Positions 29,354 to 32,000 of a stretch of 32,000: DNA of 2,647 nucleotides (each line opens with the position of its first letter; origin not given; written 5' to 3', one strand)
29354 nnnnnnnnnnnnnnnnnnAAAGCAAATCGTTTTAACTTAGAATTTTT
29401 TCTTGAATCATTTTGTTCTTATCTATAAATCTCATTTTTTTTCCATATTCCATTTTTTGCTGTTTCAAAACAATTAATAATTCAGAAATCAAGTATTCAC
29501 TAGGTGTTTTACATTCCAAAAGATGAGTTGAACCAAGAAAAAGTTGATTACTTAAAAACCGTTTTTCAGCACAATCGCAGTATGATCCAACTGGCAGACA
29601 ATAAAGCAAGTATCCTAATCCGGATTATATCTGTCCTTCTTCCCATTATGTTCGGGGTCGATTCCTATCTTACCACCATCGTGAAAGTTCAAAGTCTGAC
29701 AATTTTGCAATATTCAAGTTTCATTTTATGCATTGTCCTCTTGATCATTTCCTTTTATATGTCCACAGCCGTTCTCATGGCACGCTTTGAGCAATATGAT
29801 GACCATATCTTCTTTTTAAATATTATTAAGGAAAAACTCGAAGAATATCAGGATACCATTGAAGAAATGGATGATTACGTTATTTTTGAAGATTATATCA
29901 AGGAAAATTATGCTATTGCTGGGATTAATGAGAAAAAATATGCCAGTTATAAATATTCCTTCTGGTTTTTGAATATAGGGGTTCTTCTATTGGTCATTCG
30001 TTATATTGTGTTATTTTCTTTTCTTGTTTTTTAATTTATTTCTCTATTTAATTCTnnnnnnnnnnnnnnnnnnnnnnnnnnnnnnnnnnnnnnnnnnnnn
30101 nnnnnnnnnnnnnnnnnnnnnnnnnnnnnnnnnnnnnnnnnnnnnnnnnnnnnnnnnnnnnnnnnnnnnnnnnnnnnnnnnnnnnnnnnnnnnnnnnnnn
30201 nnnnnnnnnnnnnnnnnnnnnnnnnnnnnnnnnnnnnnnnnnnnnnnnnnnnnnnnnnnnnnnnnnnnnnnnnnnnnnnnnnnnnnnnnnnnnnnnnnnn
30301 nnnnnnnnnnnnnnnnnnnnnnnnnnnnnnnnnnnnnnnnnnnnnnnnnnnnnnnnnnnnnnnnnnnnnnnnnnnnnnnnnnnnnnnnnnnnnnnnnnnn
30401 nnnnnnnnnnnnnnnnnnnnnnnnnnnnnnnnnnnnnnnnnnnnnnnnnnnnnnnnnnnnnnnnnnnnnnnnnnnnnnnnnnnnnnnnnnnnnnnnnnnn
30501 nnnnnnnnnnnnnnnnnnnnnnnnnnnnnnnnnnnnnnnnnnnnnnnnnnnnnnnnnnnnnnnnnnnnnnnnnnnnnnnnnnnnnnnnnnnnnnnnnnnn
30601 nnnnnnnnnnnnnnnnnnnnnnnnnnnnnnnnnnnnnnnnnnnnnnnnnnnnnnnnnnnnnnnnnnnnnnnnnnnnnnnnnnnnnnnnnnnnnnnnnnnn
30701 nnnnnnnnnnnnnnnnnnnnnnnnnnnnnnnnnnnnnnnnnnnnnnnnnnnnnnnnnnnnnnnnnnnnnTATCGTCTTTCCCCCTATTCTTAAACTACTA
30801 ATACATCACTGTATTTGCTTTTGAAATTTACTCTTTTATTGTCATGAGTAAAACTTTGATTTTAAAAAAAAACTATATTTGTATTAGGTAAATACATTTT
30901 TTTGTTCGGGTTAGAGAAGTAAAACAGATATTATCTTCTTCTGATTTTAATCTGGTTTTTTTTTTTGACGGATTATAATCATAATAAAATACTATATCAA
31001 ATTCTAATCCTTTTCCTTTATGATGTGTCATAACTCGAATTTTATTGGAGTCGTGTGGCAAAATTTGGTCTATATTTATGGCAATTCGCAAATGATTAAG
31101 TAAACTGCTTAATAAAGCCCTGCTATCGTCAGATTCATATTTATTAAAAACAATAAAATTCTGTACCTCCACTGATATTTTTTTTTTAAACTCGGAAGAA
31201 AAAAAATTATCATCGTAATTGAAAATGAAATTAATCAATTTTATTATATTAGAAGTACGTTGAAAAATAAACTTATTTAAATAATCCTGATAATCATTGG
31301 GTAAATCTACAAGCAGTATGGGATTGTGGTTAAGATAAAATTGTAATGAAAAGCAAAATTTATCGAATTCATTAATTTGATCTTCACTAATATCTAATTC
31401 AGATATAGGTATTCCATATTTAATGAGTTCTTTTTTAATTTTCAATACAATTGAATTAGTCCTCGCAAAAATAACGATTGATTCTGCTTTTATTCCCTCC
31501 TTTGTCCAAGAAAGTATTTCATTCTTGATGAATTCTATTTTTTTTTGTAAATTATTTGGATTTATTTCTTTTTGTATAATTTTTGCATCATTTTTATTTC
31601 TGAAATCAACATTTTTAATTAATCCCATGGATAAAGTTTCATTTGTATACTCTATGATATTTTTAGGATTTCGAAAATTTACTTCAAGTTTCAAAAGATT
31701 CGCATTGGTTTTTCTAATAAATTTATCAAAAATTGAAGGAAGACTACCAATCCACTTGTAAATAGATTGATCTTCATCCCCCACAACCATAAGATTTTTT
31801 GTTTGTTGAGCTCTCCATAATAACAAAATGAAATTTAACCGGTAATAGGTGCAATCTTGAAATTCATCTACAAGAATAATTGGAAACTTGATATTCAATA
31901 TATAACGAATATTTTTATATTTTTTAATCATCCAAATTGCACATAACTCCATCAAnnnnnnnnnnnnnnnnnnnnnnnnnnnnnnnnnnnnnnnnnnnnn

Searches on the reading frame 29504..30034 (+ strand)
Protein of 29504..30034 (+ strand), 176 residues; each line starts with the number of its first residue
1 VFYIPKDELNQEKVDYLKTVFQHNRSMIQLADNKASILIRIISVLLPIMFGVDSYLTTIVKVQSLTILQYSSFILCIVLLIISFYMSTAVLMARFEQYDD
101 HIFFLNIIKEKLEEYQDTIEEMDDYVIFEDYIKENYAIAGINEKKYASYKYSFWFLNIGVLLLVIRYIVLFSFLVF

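Call 7: search_protein_families(library=pfam, proteins=[window:29504-30034:+], max_evalue=0.01)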
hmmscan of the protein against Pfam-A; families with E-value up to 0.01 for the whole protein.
window:29504-30034:+ (176 aa): 1 family
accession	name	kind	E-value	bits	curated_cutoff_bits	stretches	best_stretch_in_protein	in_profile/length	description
PF18967.5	PycTM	-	0.00012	22.9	27.2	1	73-159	13-107/107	Pycsar effector protein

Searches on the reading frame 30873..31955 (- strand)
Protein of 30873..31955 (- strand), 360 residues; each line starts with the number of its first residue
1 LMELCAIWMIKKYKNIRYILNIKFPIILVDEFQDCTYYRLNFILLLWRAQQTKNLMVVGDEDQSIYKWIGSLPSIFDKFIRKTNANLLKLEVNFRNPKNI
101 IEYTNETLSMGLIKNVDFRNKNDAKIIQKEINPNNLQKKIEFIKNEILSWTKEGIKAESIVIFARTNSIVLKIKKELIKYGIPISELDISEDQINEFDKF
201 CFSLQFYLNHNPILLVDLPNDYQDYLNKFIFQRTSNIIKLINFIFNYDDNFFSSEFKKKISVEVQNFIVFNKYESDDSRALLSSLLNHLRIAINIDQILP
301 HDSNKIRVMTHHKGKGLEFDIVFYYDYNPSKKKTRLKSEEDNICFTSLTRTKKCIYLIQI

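Call 7: search_protein_families(library=pfam, proteins=[window:30873-31955:-], max_evalue=0.01)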
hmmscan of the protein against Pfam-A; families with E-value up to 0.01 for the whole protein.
window:30873-31955:- (360 aa): 5 families
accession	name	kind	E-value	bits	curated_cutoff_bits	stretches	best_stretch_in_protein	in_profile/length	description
PF13361.12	UvrD_C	-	2.2e-18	67.3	25.6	2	232-358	236-346/350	UvrD-like helicase C-terminal domain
PF00580.27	UvrD-helicase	-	1.4e-15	58.1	23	1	10-82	199-269/271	UvrD/REP helicase N-terminal domain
PF01443.25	Viral_helicase1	-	1e-05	25.9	21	0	22-103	58-139/228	Viral superfamily 1 RNA helicase core domain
PF13245.12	AAA_19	-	3e-05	24.6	25.1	1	26-66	93-131/134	AAA domain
PF13538.12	UvrD_C_2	-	3.2e-05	24.1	27.4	1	306-358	2-52/52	UvrD-like helicase C-terminal domain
